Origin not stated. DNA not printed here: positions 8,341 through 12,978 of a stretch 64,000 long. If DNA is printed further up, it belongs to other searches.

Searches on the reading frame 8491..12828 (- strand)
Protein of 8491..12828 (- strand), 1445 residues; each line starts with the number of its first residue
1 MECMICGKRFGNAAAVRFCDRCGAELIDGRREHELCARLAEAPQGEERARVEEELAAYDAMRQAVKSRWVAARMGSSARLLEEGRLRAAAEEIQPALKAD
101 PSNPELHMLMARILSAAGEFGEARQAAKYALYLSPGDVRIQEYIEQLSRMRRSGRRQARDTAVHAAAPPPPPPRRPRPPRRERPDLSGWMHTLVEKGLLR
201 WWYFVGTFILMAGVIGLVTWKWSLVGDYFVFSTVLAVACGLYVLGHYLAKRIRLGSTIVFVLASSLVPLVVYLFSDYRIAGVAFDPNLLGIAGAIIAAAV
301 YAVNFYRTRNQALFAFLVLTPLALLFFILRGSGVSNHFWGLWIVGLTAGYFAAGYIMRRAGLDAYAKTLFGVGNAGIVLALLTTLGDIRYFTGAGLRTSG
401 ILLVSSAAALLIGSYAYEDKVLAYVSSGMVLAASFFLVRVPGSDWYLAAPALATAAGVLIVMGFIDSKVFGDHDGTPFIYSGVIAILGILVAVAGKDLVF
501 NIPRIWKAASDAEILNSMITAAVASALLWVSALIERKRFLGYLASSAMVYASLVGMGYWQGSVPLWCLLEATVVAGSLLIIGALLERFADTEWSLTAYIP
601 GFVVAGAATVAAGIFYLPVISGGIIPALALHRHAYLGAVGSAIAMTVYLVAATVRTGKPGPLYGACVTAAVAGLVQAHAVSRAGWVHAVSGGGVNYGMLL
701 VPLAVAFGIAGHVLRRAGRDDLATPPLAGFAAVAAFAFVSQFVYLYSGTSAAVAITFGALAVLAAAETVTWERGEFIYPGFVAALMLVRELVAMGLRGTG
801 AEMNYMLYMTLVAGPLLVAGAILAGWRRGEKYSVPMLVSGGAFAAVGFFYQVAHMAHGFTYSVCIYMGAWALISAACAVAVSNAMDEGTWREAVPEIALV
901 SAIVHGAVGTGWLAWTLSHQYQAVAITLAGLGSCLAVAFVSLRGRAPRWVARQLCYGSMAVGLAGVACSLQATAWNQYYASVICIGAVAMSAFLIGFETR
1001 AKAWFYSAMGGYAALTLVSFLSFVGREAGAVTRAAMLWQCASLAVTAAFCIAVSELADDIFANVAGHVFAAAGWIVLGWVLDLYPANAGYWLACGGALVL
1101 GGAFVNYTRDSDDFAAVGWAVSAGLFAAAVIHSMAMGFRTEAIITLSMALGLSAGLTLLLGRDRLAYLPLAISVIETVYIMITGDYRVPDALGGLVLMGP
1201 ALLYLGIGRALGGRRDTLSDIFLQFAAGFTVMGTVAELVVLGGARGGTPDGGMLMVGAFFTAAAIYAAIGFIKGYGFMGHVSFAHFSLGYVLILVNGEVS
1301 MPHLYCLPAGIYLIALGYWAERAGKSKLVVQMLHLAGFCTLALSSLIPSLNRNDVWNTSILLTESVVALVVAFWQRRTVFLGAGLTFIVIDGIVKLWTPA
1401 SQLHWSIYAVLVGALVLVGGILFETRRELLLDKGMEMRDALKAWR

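Call 54: find_encoding_contigs(protein=window:8491-12828:-, flank=10000, max_places=1)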
Protein window:8491-12828:- (1445 aa): 4 contigs read that carry it; 1 place shown.
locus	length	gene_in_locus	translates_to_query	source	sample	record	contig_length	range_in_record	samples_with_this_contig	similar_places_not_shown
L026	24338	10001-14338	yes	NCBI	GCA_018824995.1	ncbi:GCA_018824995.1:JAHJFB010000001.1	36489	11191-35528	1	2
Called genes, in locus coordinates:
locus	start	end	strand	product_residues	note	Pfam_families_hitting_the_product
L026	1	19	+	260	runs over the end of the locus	-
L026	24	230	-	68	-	-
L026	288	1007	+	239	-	PF09360:zf-CDGSH, PF06902:Fer4_19, PF09360:zf-CDGSH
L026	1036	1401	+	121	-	PF04205:FMN_bind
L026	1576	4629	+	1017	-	PF22148:Fervidolysin_NPro-like, PF00082:Peptidase_S8, PF18986:DUF5719 (faint)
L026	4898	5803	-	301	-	PF00753:Lactamase_B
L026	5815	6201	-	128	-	PF07366:SnoaL, PF12680:SnoaL_2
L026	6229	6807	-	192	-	PF03551:PadR, PF10400:Vir_act_alpha_C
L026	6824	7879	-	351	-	PF12797:Fer4_2 (faint), PF00037:Fer4 (faint), PF13237:Fer4_10 (weak), PF14697:Fer4_21, PF12837:Fer4_6 (weak)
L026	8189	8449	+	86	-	PF04014:MazE_antitoxin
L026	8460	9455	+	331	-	PF03599:CdhD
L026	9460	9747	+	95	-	PF12838:Fer4_7 (faint), PF00037:Fer4 (weak), PF12797:Fer4_2 (faint), PF12837:Fer4_6, PF13237:Fer4_10 (weak), PF13187:Fer4_9, PF13484:Fer4_16 (faint), PF00037:Fer4 (weak)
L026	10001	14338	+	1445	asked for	PF13432:TPR_16 (weak), PF14559:TPR_19 (weak)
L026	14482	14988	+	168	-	-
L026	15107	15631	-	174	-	PF19620:DUF6125 (weak)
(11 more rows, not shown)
